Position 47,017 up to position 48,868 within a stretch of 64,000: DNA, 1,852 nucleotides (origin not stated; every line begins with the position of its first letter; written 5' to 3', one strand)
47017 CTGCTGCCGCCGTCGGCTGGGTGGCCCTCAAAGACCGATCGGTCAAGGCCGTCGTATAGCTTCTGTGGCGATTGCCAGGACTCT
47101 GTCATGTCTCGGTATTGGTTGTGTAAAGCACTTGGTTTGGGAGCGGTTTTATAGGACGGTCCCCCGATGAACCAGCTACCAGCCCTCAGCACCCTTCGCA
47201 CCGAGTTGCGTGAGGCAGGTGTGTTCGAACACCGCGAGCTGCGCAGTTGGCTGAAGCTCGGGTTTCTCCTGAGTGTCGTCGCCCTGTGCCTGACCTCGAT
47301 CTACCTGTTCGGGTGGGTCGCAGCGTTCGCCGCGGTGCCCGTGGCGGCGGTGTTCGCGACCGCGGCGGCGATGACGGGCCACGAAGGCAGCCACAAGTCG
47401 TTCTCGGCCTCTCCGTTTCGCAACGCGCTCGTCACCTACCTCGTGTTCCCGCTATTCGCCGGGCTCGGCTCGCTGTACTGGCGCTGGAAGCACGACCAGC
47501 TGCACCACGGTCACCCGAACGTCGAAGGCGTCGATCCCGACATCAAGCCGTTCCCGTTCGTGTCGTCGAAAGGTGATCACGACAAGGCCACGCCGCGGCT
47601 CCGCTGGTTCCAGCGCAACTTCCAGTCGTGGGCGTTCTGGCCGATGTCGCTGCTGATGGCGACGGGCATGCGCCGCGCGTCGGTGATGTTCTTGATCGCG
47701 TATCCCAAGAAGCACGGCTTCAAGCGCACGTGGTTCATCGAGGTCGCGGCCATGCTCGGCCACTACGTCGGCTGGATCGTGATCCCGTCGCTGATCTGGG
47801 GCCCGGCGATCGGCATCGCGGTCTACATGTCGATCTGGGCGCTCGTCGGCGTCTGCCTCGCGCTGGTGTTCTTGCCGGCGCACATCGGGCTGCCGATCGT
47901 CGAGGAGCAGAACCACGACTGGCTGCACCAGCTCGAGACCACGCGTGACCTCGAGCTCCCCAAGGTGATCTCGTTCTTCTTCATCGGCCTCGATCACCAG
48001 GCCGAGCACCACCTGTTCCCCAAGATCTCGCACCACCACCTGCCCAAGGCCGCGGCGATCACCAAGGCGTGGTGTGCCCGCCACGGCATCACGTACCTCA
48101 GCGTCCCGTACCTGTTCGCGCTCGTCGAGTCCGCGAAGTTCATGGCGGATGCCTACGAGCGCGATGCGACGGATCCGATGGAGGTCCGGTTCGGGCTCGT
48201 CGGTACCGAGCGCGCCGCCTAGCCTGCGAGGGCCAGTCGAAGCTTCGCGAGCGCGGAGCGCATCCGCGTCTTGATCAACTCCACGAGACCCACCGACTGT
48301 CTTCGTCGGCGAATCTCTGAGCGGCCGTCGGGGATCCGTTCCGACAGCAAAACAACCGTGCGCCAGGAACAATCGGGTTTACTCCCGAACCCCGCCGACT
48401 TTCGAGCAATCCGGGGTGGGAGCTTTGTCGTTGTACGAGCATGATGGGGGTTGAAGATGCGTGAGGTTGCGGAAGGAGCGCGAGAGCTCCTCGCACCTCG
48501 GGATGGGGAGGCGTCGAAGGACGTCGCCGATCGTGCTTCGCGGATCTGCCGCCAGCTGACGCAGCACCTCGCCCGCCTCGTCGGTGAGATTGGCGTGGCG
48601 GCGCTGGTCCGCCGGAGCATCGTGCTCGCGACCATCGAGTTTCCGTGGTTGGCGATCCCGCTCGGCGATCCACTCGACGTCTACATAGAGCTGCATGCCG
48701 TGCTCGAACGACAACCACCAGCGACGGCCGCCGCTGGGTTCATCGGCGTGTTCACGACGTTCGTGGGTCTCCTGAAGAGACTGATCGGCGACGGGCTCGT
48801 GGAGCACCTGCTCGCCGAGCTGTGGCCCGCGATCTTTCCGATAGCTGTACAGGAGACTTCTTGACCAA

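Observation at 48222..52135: KaiC-family ATPase with a stop-start-coupled upstream small ORF and a downstream PAS hybrid histidine kinase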

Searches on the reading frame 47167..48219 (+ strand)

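Call 7: search_protein_families(library=pfam, proteins=[window:47167-48219:+], max_evalue=0.1)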
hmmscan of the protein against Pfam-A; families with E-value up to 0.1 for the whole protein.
window:47167-48219:+ (351 aa): 1 family
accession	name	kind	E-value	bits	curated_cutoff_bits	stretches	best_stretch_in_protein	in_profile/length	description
PF00487.30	FA_desaturase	-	1e-30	107.8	29.7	1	49-312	2-251/253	Fatty acid desaturase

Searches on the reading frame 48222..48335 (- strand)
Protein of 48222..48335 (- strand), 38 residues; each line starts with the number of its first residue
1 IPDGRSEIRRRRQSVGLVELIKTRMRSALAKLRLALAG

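Call 71: search_protein_families(library=pfam, proteins=[window:48222-48335:-], max_evalue=10)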
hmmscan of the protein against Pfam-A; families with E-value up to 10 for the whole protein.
window:48222-48335:- (38 aa): 0 families

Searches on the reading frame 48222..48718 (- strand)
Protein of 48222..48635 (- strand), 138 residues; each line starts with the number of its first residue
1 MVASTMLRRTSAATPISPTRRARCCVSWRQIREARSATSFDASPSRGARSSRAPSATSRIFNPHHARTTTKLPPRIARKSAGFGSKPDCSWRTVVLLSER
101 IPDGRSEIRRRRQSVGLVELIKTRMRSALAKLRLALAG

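Call 7: search_protein_families(library=pfam, proteins=[window:48222-48635:-, window:48278-48718:-], max_evalue=0.1)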
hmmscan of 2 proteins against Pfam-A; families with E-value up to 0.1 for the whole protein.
window:48222-48635:- (138 aa): 0 families

window:48278-48718:- (147 aa): 0 families
